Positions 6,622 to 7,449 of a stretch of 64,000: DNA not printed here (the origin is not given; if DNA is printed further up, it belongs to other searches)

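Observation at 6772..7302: Foreign low-GC gene wedged between addB and addA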

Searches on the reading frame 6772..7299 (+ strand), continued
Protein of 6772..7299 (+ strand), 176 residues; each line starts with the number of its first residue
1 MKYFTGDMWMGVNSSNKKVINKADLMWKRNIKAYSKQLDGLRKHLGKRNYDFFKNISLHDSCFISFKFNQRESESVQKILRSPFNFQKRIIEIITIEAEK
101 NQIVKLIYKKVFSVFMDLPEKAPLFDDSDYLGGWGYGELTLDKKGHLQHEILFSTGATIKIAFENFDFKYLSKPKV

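Call 54: search_dna_similar(query=window:6772-7299:+, collection=plasmids, mode=protein, max_evalue=0.01, max_rows=20)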
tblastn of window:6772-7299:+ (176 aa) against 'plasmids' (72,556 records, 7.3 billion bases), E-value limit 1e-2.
Records with a match: 4; places in all: 4; records where one place covers at least 80% of the query: 3.
Best place of each record, by identity: <60% 4.
By first word of the organism name: Clostridium 3; Bacillus 1.
By predicted mobility (MOB-suite, as given by PLSDB): non-mobilizable 3; conjugative 1.
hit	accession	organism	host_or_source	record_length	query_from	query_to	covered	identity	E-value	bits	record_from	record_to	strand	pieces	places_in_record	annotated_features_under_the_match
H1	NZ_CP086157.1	Clostridium tagluense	single colony,Lamb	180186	1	165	94%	29.2%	2e-11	68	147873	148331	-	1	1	DUF4085 family protein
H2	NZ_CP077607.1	Clostridium tagluense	single colony,lamb meat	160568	1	165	94%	28.7%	5e-11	67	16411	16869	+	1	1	DUF4085 family protein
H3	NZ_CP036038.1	Bacillus mycoides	cell culture,soil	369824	11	169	90%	28.4%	4e-6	53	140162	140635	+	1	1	hypothetical protein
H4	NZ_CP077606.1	Clostridium tagluense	single colony,lamb meat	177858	1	49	28%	32.7%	5e-3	44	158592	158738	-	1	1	hypothetical protein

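Call 55: search_dna_similar(query=window:6772-7299:+, collection=phages, mode=protein, max_evalue=0.01, max_rows=20)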
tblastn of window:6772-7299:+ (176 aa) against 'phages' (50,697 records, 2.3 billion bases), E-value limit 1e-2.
No match.

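Call 56: get_annotated_region(hit=H1, flank=7000)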
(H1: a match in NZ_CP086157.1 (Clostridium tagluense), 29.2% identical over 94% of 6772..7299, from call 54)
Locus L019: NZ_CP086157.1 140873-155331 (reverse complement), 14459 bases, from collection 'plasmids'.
description: Clostridium tagluense strain CM022 plasmid pCM022-180, complete sequence
organism: Clostridium tagluense (NCBI taxid 360422)
taxonomy: Bacteria; Bacillota; Clostridia; Eubacteriales; Clostridiaceae; Clostridium; Clostridium tagluense
host: -; source: single colony,Lamb; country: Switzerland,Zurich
typing (MOB-suite, as given by PLSDB): non-mobilizable
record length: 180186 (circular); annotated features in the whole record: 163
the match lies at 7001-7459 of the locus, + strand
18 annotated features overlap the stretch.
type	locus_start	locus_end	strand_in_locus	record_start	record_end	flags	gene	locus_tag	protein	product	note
CDS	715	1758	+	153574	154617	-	rseP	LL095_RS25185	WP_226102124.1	RIP metalloprotease RseP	GO:0006508 - proteolysis [Evidence IEA]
CDS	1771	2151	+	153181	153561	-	-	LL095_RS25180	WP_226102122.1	GNAT family protein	-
CDS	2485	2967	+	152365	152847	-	-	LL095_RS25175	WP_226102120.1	hypothetical protein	-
CDS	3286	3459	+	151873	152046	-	-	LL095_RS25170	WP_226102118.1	hypothetical protein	-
CDS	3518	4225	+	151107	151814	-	-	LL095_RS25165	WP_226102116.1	class I SAM-dependent methyltransferase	-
CDS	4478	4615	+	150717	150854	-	-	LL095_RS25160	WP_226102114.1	hypothetical protein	-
CDS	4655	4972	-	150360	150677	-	-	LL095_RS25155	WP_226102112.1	TIGR04076 family protein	GO:0046500 - S-adenosylmethionine metabolic process [Evidence IEA]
CDS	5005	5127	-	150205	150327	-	-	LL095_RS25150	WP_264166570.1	hypothetical protein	-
CDS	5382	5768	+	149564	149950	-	-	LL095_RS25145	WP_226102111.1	hotdog domain-containing protein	-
CDS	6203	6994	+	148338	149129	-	-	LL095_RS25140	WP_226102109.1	alpha/beta hydrolase-fold protein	-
CDS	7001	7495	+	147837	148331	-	-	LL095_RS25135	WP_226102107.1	DUF4085 family protein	-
CDS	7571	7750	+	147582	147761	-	-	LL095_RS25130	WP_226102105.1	hypothetical protein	-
CDS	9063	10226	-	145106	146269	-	-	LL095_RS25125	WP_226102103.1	hypothetical protein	-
CDS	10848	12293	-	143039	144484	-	-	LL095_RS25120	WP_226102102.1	hypothetical protein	-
CDS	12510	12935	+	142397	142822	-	-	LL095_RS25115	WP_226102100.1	GNAT family N-acetyltransferase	-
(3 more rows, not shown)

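Call 57: get_annotated_region(hit=H3, flank=7000)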
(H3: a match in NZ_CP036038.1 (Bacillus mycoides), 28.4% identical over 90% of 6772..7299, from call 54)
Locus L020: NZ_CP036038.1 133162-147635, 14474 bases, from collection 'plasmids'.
description: Bacillus mycoides strain BPN57/2 plasmid p37
organism: Bacillus mycoides (NCBI taxid 1405)
taxonomy: Bacteria; Bacillota; Bacilli; Bacillales; Bacillaceae; Bacillus; Bacillus mycoides
host: -; source: cell culture,soil; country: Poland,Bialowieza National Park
typing (MOB-suite, as given by PLSDB): conjugative; relaxase MOBP; mating-pair formation MPF_T
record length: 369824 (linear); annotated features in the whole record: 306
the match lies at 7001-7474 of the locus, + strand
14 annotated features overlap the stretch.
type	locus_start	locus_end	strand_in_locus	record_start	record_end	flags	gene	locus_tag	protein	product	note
CDS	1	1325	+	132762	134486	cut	-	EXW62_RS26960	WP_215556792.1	ABC transporter ATP-binding protein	-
CDS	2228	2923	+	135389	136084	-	-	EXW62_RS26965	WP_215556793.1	Yip1 family protein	GO:0006888 - endoplasmic reticulum to Golgi vesicle-mediated transport [Evidence IEA]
CDS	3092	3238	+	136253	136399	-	-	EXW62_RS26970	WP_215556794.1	hypothetical protein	-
CDS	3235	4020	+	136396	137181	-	-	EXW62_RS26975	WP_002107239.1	prohibitin family protein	-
CDS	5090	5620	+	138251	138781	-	-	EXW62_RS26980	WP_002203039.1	sigma-70 family RNA polymerase sigma factor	GO:0006352 - DNA-templated transcription initiation [Evidence IEA]; GO:0006355 - regulation of DNA-templated ...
CDS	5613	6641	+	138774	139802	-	-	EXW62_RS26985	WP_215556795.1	DUF4179 domain-containing protein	-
CDS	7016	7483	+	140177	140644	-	-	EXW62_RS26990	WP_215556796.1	hypothetical protein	-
CDS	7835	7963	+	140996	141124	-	-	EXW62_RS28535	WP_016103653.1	hypothetical protein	-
CDS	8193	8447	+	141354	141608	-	-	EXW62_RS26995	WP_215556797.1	hypothetical protein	-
CDS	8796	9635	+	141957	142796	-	-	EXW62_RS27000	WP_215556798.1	peptidylprolyl isomerase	-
CDS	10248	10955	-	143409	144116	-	-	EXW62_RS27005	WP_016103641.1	IS6 family transposase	-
CDS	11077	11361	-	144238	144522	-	-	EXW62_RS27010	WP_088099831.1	metalloregulator ArsR/SmtB family transcription factor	GO:0006355 - regulation of DNA-templated transcription [Evidence IEA]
CDS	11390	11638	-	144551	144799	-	-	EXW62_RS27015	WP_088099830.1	hypothetical protein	-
CDS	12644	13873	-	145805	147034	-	-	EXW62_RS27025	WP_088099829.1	helix-turn-helix domain-containing protein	GO:0006355 - regulation of DNA-templated transcription [Evidence IEA]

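Call 58: find_encoding_contigs(protein=P0077, flank=5000, max_places=2)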
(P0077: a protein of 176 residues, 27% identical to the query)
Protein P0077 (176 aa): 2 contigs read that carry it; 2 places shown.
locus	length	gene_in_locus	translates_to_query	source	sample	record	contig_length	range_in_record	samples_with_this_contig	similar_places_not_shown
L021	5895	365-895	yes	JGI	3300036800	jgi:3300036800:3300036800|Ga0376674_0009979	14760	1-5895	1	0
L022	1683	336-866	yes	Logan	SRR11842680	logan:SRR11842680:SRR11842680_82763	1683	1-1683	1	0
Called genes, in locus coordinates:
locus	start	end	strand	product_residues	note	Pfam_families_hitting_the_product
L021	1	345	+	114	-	PF01507:PAPS_reduct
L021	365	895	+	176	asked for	-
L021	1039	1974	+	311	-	PF00532:Peripla_BP_1, PF13407:Peripla_BP_4, PF13377:Peripla_BP_3 (weak)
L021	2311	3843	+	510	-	PF00005:ABC_tran, PF13304:AAA_21 (faint), PF00005:ABC_tran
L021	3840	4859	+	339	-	PF02653:BPD_transp_2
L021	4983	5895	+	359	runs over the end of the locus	PF00294:PfkB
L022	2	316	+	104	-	?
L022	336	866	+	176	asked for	-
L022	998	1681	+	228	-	?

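Call 59: find_encoding_contigs(protein=P0011, flank=5000, max_places=2)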
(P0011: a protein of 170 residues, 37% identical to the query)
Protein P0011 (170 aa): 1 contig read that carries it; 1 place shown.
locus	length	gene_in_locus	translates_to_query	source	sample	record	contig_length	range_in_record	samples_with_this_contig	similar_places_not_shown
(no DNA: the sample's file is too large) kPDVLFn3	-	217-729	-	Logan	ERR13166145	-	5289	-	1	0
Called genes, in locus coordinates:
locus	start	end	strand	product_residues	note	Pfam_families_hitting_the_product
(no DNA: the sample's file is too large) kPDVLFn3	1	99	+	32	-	?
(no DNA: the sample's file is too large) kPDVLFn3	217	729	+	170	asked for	-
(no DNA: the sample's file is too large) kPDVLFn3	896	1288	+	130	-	-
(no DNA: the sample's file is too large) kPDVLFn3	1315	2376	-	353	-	PF00528:BPD_transp_1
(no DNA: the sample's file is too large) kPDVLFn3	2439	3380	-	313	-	PF00528:BPD_transp_1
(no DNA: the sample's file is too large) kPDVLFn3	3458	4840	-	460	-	PF01547:SBP_bac_1, PF13416:SBP_bac_8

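Call 60: find_encoding_contigs(protein=P0162, flank=5000, max_places=2)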
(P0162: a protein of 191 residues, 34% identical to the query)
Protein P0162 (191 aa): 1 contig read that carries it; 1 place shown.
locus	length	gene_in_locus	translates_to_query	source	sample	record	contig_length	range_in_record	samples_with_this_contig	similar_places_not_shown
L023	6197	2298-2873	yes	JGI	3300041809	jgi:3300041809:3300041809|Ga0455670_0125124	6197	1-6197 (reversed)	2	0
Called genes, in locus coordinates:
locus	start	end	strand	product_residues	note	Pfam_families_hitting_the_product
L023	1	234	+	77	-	?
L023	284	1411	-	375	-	PF00211:Guanylate_cyc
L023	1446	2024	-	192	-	-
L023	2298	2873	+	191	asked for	-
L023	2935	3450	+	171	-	PF10898:DUF2716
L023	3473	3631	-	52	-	-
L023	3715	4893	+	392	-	PF12840:HTH_20 (faint)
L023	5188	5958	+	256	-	-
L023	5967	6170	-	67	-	-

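Call 73: fold_search(model_id=the predicted structure, library=viral)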
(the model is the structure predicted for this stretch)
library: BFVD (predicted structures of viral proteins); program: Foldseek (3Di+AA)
matches with E <= 10: 560; with E <= 0.001: 0
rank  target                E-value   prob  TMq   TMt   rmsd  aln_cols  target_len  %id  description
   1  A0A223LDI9            9.7e-03  0.80  0.26  0.29  11.3       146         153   10  Uncharacterized protein [Bacillus phage PBS1]
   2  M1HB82                1.2e-02  0.11  0.14  0.09  20.9       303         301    8  (no name in the UniProt tables at hand)
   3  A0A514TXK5            3.7e-02  0.11  0.13  0.09  13.6       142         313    9  (no name in the UniProt tables at hand)
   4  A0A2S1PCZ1            4.4e-02  0.08  0.11  0.10  16.2       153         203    7  Uncharacterized protein [Mycobacterium phage TChen]
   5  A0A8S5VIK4            5.2e-02  0.20  0.16  0.10  15.6       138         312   13  Tail needle protein [Podoviridae sp. ct9H612]
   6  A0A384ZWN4            7.4e-02  0.12  0.13  0.24  14.0       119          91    9  Uncharacterized protein [Dickeya phage vB_DsoM_JA13]
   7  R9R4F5                7.8e-02  0.15  0.19  0.07  17.0       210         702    8  Uncharacterized protein [Vibrio phage VCO139]
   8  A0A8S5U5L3            7.8e-02  0.14  0.19  0.06  16.3       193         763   12  Uncharacterized protein [Podoviridae sp. cthJQ11]
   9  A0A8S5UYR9            8.8e-02  0.28  0.22  0.13  19.4       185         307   10  Uncharacterized protein [Podoviridae sp. ctvVI24]
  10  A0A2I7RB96            9.9e-02  0.15  0.18  0.06  17.2       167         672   13  TMhelix containing protein [Vibrio phage 1.152.O._10N.222.46.E1]
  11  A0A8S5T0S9            1.0e-01  0.33  0.22  0.09  20.4       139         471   12  Baseplate wedge protein [Myoviridae sp. ctWb16]
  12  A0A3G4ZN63            1.2e-01  0.21  0.22  0.16  15.3       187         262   10  Uncharacterized protein [Terrestrivirus sp.]
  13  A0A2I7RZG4            1.3e-01  0.11  0.18  0.06  20.7       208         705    8  TMhelix containing protein [Vibrio phage 1.261.O._10N.286.51.A7]
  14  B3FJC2                1.5e-01  0.09  0.14  0.10  15.5       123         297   11  Uncharacterized protein [Pseudomonas phage 201phi2-1]
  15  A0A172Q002            1.8e-01  0.28  0.19  0.15  13.2       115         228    9  Major structural protein [Acinetobacter phage vB_AbaM_ME3]
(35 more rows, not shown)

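Call 83: list_cluster_members(proteins=[P0001, P0002])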
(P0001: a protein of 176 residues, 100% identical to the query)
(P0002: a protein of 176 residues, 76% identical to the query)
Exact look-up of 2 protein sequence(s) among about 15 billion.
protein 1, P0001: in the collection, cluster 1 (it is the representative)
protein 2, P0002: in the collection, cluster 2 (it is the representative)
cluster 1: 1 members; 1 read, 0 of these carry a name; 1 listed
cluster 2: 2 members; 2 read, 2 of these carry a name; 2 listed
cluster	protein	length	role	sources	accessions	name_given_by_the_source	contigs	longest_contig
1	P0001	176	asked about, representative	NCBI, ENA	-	-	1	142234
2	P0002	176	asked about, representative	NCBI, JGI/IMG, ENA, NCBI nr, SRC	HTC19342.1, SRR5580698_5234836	MAG TPA: hypothetical protein VK859_00745 [bacterium] | hypothetical protein | hypothetical protein [bacterium]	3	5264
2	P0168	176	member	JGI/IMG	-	hypothetical protein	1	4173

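Call 88: search_dna_similar(query=L019:7001-7492:+, collection=plasmids, mode=protein, max_evalue=0.001, max_rows=40, rows=spread)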
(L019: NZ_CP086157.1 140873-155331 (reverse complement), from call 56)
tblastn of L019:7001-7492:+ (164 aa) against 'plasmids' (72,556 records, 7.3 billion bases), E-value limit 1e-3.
Records with a match: 4; places in all: 4; records where one place covers at least 80% of the query: 2.
Best place of each record, by identity: >=99% 1; 95-99% 2; <60% 1.
By first word of the organism name: Clostridium 3; Bacillus 1.
By predicted mobility (MOB-suite, as given by PLSDB): non-mobilizable 3; conjugative 1.
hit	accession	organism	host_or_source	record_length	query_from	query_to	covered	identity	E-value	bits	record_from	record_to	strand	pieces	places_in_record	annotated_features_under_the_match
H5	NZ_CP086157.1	Clostridium tagluense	single colony,Lamb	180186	1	164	100%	100.0%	1e-91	297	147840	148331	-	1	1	DUF4085 family protein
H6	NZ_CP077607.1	Clostridium tagluense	single colony,lamb meat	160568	1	164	100%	95.1%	7e-87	284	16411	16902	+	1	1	DUF4085 family protein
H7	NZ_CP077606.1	Clostridium tagluense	single colony,lamb meat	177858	1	48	29%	97.9%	5e-22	98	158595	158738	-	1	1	hypothetical protein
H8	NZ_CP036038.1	Bacillus mycoides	cell culture,soil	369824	118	152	21%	57.1%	3e-4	47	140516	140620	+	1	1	hypothetical protein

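Call 89: find_encoding_contigs(protein=P0004, flank=5000, max_places=3)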
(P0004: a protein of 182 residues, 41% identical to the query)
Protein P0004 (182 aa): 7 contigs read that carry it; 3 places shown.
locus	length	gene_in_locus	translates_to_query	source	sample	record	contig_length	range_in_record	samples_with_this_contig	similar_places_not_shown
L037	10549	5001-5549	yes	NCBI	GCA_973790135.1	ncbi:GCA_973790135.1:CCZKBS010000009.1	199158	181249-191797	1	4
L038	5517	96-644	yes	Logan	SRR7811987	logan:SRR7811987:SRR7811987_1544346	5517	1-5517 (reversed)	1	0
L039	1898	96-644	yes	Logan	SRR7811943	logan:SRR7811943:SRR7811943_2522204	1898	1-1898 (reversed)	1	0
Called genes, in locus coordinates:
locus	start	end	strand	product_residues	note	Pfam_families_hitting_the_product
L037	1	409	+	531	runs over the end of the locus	PF00361:Proton_antipo_M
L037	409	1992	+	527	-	PF00361:Proton_antipo_M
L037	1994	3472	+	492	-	PF00361:Proton_antipo_M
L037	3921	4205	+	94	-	PF01844:HNH, PF13395:HNH_4 (weak), PF14279:HNH_5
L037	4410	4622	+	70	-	PF21814:DUF6883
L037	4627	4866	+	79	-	PF16277:DUF4926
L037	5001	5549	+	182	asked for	-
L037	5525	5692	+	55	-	-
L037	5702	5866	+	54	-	-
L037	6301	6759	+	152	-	PF09424:YqeY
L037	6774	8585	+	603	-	PF01807:Zn_ribbon_DnaG, PF08275:DNAG_N, PF01751:Toprim, PF13155:Toprim_2, PF13362:Toprim_3, PF13662:Toprim_4, PF10410:DnaB_bind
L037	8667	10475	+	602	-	PF03979:Sigma70_r1_1, PF00140:Sigma70_r1_2, PF04546:Sigma70_ner (weak), PF04542:Sigma70_r2, PF04539:Sigma70_r3, PF04545:Sigma70_r4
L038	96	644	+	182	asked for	-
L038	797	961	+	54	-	-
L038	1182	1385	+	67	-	PF01165:Ribosomal_S21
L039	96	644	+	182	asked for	-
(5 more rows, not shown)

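Call 90: find_encoding_contigs(protein=P0005, flank=5000, max_places=3)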
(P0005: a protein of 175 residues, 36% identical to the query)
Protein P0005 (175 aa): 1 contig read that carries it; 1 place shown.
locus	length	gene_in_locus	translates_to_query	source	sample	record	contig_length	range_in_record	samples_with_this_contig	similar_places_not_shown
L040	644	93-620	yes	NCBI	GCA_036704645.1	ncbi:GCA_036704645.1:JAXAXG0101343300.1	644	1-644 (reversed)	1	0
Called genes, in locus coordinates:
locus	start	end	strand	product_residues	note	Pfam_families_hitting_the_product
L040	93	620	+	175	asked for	-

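Call 98: search_protein_families(library=pfam, proteins=[L005:1-297:+, L005:827-1282:+], max_evalue=0.01)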
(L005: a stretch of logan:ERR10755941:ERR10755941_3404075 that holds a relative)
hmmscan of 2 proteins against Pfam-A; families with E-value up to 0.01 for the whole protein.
L005:1-297:+ (99 aa): 1 family
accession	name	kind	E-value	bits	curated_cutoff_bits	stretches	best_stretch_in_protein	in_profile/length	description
PF02628.20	COX15-CtaA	-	9.4e-05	22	29.9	1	3-83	243-321/322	Cytochrome oxidase assembly protein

L005:827-1282:+ (152 aa): 1 family
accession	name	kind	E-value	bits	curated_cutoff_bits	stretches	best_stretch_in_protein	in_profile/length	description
PF01040.23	UbiA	-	1.5e-41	142.8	34.2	1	19-152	1-133/250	UbiA prenyltransferase family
